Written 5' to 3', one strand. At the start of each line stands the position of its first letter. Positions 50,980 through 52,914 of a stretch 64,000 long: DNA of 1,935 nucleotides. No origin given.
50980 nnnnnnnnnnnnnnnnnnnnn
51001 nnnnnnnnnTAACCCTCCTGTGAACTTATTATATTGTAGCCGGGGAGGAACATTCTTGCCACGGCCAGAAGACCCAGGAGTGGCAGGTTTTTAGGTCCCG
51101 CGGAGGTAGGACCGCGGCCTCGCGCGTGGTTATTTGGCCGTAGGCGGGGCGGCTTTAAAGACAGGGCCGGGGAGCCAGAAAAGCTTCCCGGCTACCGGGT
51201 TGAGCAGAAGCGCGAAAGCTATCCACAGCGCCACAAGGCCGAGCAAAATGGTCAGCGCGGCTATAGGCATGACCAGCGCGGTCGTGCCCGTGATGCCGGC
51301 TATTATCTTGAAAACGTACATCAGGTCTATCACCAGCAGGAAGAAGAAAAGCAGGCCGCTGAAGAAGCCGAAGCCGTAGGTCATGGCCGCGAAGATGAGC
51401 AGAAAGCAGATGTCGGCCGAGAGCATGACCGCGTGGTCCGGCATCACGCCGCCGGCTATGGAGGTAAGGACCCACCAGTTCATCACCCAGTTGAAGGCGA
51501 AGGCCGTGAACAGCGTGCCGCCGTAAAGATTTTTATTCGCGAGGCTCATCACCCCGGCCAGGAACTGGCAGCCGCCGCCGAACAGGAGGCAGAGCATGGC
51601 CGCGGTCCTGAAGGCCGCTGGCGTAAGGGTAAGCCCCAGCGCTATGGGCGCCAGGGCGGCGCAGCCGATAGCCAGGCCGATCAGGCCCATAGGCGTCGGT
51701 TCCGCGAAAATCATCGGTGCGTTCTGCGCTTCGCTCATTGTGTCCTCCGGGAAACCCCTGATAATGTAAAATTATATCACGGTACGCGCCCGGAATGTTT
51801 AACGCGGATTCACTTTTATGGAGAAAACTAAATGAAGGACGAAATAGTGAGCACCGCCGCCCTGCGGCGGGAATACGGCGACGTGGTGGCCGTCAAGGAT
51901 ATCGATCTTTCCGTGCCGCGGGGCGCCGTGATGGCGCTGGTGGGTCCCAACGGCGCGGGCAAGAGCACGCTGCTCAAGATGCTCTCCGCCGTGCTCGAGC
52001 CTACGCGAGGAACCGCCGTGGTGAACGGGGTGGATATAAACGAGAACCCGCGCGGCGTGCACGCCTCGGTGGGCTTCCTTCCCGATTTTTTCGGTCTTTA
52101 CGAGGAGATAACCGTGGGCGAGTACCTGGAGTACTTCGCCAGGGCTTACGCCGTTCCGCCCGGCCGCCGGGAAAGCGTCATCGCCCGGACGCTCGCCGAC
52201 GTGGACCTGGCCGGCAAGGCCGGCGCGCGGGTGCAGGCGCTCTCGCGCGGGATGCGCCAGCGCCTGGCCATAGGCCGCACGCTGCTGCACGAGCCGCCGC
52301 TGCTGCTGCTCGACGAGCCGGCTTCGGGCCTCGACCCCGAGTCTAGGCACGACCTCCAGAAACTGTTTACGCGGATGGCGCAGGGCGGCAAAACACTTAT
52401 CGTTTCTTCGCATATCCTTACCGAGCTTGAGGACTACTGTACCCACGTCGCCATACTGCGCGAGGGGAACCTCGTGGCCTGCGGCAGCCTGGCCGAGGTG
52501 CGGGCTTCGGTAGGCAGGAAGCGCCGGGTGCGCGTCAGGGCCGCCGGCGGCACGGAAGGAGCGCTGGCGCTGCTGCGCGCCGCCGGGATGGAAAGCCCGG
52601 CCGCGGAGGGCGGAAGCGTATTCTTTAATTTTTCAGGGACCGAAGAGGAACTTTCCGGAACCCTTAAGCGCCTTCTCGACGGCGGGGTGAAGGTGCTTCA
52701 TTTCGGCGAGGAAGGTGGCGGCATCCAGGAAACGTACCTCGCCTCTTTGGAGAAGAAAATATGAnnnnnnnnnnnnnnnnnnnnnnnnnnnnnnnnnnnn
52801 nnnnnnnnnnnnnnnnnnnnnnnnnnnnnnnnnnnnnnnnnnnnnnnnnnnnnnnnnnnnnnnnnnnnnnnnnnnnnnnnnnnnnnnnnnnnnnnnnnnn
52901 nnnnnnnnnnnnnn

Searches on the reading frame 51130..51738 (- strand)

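Call 61: search_protein_families(library=pfam, proteins=[window:51130-51738:-], max_evalue=0.0001)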
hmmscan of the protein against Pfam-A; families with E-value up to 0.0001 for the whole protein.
window:51130-51738:- (202 aa): 1 family
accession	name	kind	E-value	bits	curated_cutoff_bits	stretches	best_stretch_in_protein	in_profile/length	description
PF01184.24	Gpr1_Fun34_YaaH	-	3.8e-05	23.9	25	1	10-181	16-193/207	GPR1/FUN34/yaaH family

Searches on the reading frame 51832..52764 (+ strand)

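Call 61: search_protein_families(library=pfam, proteins=[window:51832-52764:+], max_evalue=0.0001)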
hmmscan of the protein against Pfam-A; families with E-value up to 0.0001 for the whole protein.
window:51832-52764:+ (310 aa): 6 families
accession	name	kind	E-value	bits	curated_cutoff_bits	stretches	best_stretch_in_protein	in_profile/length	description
PF00005.33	ABC_tran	-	5.3e-30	105.2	25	1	21-164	1-136/137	ABC transporter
PF13304.12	AAA_21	-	2e-14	54.8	27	2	135-197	236-301/304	AAA domain, putative AbiEii toxin, Type IV TA system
PF13555.12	AAA_29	-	1.6e-05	25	27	1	30-59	22-50/61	P-loop containing region of AAA domain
PF13191.12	AAA_16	-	3e-05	25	32.6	1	31-191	24-167/167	AAA ATPase domain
PF13401.12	AAA_22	-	6.3e-05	23.7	27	0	33-179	7-108/130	AAA domain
PF02463.25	SMC_N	-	7.6e-05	22.7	40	0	33-55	26-48/220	RecF/RecN/SMC N terminal domain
